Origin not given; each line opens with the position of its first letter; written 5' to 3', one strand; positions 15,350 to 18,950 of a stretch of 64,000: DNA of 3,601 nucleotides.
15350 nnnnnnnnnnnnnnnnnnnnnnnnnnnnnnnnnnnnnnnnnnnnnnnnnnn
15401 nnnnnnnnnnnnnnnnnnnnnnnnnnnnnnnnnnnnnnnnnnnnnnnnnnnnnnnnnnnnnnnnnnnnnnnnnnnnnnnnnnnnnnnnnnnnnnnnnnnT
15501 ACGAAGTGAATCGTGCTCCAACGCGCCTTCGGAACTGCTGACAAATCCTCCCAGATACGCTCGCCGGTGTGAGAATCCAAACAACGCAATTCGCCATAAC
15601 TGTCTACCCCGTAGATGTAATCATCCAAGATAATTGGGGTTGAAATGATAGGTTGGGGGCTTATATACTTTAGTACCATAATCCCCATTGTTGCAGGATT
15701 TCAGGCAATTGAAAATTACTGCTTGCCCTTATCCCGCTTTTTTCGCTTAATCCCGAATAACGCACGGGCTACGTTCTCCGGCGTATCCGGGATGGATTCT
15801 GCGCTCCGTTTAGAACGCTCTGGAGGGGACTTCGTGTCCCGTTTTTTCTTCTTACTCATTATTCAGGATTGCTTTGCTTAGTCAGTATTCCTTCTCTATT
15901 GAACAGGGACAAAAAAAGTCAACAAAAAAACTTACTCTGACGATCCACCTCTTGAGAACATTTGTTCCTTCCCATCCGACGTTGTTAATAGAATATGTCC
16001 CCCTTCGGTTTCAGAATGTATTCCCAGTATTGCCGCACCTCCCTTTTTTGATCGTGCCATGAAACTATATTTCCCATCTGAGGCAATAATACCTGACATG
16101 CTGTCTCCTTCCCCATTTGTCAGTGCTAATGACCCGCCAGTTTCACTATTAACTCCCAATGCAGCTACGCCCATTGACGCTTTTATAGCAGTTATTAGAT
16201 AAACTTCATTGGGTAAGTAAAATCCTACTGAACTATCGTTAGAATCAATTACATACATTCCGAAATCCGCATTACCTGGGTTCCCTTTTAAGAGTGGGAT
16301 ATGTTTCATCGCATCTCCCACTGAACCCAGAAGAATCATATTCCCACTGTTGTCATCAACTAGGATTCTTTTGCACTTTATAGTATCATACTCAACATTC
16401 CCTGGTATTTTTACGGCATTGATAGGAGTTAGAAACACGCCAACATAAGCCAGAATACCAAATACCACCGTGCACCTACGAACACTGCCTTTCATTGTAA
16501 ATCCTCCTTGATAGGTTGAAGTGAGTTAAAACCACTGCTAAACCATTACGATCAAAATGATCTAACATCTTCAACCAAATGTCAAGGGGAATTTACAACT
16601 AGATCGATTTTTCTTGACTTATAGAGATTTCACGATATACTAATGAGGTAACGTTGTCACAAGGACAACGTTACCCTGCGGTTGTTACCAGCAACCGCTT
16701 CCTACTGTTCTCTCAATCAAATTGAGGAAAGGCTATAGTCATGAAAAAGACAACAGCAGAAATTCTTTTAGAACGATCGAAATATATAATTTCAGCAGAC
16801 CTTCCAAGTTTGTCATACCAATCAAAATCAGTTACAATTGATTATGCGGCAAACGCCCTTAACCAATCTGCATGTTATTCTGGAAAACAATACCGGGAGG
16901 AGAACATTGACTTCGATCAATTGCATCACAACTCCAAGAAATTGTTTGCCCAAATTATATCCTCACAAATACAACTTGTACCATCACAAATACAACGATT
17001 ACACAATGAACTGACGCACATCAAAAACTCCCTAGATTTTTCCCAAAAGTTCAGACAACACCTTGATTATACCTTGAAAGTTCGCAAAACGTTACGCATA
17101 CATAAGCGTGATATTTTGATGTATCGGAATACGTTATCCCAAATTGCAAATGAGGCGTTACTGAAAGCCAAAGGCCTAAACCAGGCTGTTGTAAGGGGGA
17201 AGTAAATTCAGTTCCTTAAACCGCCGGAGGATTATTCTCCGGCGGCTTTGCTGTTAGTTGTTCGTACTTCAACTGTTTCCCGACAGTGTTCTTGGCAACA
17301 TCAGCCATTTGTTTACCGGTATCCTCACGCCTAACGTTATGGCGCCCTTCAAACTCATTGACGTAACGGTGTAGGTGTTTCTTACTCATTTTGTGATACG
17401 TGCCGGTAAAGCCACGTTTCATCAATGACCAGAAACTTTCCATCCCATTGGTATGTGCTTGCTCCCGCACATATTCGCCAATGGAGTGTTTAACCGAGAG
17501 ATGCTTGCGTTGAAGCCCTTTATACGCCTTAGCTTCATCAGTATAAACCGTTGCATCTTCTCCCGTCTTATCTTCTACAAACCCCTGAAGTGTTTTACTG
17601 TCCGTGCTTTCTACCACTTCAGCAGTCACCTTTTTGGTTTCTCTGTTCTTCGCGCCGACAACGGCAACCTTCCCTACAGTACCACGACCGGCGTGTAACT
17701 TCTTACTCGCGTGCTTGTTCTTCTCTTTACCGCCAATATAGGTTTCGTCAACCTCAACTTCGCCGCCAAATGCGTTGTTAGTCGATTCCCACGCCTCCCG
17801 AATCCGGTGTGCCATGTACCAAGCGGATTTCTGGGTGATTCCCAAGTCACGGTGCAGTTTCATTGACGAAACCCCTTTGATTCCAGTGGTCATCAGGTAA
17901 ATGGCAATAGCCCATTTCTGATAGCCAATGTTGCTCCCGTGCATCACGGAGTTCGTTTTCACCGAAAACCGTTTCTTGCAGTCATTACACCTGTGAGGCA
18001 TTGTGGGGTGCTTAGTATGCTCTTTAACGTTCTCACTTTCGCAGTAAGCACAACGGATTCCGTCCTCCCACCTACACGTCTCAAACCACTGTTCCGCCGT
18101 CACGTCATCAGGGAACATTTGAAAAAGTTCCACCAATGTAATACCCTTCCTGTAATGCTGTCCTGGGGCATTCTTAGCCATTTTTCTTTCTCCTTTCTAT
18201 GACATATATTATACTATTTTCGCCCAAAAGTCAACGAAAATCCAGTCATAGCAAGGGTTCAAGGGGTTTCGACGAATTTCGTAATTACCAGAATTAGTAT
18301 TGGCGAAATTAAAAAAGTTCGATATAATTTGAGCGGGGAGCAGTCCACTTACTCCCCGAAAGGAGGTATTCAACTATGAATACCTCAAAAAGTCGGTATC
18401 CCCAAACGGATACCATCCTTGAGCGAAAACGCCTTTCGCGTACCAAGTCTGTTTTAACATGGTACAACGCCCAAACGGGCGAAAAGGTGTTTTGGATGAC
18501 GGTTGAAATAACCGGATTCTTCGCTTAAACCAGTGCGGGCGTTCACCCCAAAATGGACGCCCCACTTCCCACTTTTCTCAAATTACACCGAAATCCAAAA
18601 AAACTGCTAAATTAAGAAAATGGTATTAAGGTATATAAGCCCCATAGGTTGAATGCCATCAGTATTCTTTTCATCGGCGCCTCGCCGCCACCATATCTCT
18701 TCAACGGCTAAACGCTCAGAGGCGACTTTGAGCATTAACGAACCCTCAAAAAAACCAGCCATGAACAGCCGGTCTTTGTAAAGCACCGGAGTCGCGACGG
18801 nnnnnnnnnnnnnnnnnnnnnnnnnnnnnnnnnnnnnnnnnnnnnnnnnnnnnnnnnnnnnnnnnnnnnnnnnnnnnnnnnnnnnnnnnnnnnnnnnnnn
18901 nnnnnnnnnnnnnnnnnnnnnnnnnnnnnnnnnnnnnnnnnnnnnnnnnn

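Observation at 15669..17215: Unknown cargo inside the IS element: secreted beta-repeat protein, small proteins, and a hairpin-regulated divergent promoter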

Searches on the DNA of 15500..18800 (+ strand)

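Call 38: search_rna_families(source=window, start=15500, end=18800, threshold=evalue, max_evalue=1)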
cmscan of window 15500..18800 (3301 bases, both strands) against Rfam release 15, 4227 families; matches with E-value up to 1: 2.
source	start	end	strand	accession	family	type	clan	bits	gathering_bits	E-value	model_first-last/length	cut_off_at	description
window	17112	17251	+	RF02865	ncS01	Gene; sRNA;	-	26.3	58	0.095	1-110/110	no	Burkholderia sRNA 1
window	16495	16598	-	RF04070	MIR6440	Gene; miRNA;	-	22.7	95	0.45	1-108/108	no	MIR6440 microRNA precursor family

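Call 99: search_dna_similar(query=window:15656-17215:+, collection=plasmids, mode=distant, max_rows=5)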
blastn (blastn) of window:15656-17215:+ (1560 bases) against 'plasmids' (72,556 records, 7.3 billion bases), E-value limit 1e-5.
No match.

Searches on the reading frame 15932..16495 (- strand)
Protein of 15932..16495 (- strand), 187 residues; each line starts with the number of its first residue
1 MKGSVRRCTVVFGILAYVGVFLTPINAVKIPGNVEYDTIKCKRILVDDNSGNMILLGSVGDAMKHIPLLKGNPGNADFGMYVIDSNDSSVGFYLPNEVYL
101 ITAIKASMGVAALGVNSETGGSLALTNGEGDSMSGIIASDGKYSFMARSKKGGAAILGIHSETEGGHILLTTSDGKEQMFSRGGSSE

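Call 4: search_protein_families(library=pfam, proteins=[window:15932-16495:-], max_evalue=1)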
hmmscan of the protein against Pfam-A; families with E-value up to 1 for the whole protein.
window:15932-16495:- (187 aa): 0 families

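Call 5: search_protein_families(library=ncbifam, proteins=[window:15932-16495:-], max_evalue=1)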
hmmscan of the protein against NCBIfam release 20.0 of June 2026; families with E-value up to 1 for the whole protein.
window:15932-16495:- (187 aa): 0 families

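Call 6: search_protein_families(library=padloc, proteins=[window:15932-16495:-], max_evalue=1)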
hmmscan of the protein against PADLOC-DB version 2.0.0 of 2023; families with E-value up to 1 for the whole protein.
window:15932-16495:- (187 aa): 0 families

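Call 7: search_protein_families(library=phrogs, proteins=[window:15932-16495:-], max_evalue=1)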
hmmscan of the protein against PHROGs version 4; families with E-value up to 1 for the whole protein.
window:15932-16495:- (187 aa): 0 families

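Call 8: find_homologous_proteins(query=window:15932-16495:-)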
Query window:15932-16495:- (187 aa): 2 proteins with E <= 0.001 among 465 candidates.
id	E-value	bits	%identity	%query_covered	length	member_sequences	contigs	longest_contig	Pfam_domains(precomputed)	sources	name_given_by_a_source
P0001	1.3e-115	401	100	100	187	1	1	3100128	-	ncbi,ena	-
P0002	2.1e-69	251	64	98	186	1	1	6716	-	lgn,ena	-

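Call 9: find_encoding_contigs(protein=P0002, flank=10000)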
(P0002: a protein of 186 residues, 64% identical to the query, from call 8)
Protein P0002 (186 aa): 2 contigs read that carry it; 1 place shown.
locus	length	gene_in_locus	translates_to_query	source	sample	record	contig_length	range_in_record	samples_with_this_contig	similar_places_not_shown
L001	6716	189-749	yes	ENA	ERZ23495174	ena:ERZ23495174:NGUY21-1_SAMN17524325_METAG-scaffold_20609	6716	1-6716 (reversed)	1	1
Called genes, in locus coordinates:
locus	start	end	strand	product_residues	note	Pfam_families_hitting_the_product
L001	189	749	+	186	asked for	-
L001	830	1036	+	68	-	-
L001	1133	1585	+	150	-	-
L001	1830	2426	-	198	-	-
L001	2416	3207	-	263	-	PF05721:PhyH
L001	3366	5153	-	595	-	PF00149:Metallophos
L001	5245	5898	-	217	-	PF10263:SprT-like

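Call 18: find_encoding_contigs(protein=P0007, flank=6000)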
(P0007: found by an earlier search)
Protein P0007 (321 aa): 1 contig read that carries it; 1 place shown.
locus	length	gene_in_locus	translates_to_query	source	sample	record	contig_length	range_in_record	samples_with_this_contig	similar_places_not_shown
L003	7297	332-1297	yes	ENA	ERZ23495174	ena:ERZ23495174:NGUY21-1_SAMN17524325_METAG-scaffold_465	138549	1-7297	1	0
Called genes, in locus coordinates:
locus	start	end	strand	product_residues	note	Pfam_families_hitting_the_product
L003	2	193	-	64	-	?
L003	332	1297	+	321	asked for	PF12762:DDE_Tnp_IS1595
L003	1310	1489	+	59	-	-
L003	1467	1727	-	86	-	-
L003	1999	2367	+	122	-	-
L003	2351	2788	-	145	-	-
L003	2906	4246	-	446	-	-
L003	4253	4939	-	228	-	PF13205:Big_5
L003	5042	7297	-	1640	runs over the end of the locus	PF20148:DUF6531, PF05593:RHS_repeat (faint), PF25023:TEN_YD-shell, PF13385:Laminin_G_3, PF25023:TEN_YD-shell (weak)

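Call 32: search_protein_representatives(alignment_id=A1)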
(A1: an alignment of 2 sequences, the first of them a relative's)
Query: 2 sequences, 187 profile positions. Proteins with E-value up to 0.001 (for the whole library): 4; up to 1e-10: 1; up to 1e-30: 1. The best 4 are listed.
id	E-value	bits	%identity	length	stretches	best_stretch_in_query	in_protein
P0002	3.6e-111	385.1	-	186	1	1-186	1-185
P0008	2.5e-06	43.3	-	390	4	101-158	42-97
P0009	3.2e-05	39.7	-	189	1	21-182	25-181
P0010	1.4e-04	37.5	-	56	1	1-48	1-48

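Call 43: predict_structure(alignment_id=A2)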
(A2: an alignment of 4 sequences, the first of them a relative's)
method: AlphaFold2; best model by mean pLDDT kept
length: 187 residues; sequences in the alignment: 4
mean_pLDDT: 33.6   pTM: 0.29
mean pLDDT of the five models: 33.6, 33.0, 31.7, 30.6, 30.1
residues with pLDDT >= 90: 0; 70-90: 0; 50-70: 8; < 50: 179
segments of 3 or more residues with pLDDT < 50: 1-54, 57-59, 65-79, 81-187
pLDDT, mean of each block of 10 residues (from residue 1): 44 44 28 27 38 46 47 40 38 31 22 27 29 28 29 31 30 31 26
secondary structure, 60 per line:
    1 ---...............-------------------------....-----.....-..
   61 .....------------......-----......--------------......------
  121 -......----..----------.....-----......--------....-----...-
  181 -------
elements in order: H4-18 E44-47 E53-57 H59-65 E78-83 E89-94 E109-114 E122-127 E144-148 E154-159 E168-171 E177-179

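Call 61: find_encoding_contigs(protein=P0009, flank=6000)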
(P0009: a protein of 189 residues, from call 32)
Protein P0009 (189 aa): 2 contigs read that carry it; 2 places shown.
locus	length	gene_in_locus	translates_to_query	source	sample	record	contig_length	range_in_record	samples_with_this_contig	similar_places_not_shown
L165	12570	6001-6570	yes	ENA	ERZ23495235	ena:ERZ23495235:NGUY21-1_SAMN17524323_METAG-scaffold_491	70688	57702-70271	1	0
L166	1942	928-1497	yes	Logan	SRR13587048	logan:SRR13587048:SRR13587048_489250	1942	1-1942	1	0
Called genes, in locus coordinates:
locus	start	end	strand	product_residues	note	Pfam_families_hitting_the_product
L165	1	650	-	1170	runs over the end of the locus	-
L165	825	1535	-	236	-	PF13709:DUF4159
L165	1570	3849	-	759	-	PF01835:MG2 (faint)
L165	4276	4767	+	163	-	PF14470:bPH_3, PF09851:SHOCT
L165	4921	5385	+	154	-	-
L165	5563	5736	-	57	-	-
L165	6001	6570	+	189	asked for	-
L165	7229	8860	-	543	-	PF00118:Cpn60_TCP1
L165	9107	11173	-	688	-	PF09976:TPR_21 (faint), PF12895:ANAPC3 (faint), PF13176:TPR_7 (faint), PF13181:TPR_8 (faint), PF13414:TPR_11 (faint), PF13174:TPR_6 (weak), PF13525:YfiO (weak), PF13174:TPR_6 (weak), +11 more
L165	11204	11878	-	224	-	-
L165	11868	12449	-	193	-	PF07638:Sigma70_ECF (weak), PF04542:Sigma70_r2, PF04545:Sigma70_r4, PF08281:Sigma70_r4_2, PF00196:GerE (weak)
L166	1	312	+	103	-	?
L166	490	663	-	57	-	-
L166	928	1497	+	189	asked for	-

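Call 62: search_solved_structures(query=A2, max_evalue=10)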
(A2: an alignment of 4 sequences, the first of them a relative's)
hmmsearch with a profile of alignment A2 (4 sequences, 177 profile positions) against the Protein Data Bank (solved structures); distinct sequences matched with E-value up to 10: 4.
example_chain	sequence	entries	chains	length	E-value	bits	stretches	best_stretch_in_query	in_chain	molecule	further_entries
2ywj_A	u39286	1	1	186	0.24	14.4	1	107-170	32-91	Glutamine amidotransferase subunit pdxT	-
8gf5_C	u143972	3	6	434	0.3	14.1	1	66-115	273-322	Methyl-coenzyme M reductase subunit beta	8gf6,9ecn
8bp4_A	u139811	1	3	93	0.35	13.8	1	126-165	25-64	Leucine-rich repeat-containing protein 1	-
8bnb_A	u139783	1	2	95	0.37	13.8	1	126-165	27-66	Leucine-rich repeat-containing protein 1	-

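Call 68: find_encoding_contigs(protein=P0010, flank=6000)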
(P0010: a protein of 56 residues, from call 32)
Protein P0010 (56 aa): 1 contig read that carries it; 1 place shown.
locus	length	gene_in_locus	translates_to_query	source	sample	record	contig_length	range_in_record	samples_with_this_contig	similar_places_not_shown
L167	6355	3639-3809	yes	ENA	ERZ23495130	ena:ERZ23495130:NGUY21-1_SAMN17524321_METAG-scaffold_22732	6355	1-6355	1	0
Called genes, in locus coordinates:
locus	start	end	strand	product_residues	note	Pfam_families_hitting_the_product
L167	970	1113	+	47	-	-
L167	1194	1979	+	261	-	PF18907:DUF5662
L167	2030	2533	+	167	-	-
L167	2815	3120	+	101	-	-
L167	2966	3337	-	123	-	-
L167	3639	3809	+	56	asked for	-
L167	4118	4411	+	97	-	-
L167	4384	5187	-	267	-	PF12760:Zn_ribbon_IS1595, PF12762:DDE_Tnp_IS1595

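Call 100: search_dna_similar(query=window:15932-16495:-, collection=phages, mode=protein, max_evalue=0.01, max_rows=5)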
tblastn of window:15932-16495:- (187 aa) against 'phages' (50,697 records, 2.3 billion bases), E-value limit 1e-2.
No match.
